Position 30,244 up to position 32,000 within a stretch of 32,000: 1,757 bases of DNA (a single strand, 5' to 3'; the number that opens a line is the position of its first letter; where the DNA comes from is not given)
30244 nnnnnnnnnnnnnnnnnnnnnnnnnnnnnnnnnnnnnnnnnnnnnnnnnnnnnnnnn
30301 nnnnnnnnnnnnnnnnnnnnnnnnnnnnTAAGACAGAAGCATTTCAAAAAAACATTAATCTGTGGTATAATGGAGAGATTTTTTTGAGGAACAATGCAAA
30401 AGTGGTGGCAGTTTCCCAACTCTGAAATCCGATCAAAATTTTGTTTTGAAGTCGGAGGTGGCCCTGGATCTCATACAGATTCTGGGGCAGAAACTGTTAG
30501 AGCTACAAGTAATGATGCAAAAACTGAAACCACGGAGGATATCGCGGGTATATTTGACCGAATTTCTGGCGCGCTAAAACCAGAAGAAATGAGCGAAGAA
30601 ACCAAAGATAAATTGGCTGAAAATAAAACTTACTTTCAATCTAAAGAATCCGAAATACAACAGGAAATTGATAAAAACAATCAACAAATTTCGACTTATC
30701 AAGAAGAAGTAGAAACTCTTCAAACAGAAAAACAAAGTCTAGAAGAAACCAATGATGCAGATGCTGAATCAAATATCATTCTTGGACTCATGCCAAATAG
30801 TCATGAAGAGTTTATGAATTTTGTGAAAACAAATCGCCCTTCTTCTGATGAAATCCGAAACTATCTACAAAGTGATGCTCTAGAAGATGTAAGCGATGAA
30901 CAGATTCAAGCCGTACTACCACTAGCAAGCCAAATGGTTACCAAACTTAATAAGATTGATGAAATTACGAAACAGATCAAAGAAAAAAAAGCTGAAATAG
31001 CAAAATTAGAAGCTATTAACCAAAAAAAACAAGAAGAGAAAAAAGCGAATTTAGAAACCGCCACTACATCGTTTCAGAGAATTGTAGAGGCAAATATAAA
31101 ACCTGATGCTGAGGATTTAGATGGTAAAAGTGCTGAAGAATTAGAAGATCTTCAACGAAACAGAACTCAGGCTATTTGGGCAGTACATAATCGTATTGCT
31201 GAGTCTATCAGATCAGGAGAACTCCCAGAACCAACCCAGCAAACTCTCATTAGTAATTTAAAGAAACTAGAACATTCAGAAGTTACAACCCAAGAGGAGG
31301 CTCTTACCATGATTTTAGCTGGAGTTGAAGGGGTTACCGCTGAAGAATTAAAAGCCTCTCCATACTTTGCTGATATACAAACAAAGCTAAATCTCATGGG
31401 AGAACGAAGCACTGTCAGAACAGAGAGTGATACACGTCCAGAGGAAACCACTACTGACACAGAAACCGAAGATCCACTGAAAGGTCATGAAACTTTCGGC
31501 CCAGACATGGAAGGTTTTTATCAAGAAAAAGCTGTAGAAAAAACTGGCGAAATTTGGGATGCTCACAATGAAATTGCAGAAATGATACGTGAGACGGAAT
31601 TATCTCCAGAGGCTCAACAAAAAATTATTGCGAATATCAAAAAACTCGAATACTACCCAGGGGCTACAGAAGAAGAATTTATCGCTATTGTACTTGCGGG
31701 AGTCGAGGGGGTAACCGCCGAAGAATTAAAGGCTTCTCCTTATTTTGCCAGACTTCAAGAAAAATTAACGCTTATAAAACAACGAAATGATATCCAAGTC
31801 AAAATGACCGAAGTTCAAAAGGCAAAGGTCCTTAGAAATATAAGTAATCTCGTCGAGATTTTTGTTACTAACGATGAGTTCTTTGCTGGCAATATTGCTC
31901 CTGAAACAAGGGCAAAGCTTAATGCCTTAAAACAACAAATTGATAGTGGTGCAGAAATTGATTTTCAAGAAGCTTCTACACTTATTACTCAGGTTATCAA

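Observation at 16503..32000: Candidate undescribed export / cell-surface locus: orphan T4CP-like ATPase, giant DUF11 protein and three signal-less giant acidic proteins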

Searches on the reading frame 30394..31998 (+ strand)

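Call 10: search_protein_families(library=pfam, proteins=[window:30394-31998:+], max_evalue=0.1)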
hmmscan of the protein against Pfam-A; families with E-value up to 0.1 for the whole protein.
window:30394-31998:+ (535 aa): 3 families
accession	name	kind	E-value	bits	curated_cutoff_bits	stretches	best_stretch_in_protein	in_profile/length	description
PF22020.1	RlmL_1st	-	0.0022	18.4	27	0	428-449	1-22/55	RlmL ferredoxin-like domain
PF08898.15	DUF1843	-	0.023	15.7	23.3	1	178-207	23-52/52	Domain of unknown function (DUF1843)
PF21928.1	XLF_CC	-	0.038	14.3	27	0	174-206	10-46/53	XLF protein coiled-coil region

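Call 11: search_protein_families(library=ncbifam, proteins=[window:30394-31998:+], max_evalue=0.1)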
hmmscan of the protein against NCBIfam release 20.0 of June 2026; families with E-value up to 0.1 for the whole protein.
window:30394-31998:+ (535 aa): 2 families
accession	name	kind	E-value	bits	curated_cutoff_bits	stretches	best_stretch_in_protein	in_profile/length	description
TIGR03391.1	FeS_syn_CsdE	equivalog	0.0024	17.9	136.4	0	429-460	86-116/139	cysteine desulfurase sulfur acceptor subunit CsdE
NF040576.1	T2SS_GspM_XpsM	equivalog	0.065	12.9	60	0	85-129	27-71/180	type II secretion system protein GspM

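Call 41: search_protein_families(library=phrogs, proteins=[window:30394-31998:+], max_evalue=0.01)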
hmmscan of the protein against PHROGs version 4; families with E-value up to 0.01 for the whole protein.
window:30394-31998:+ (535 aa): 0 families
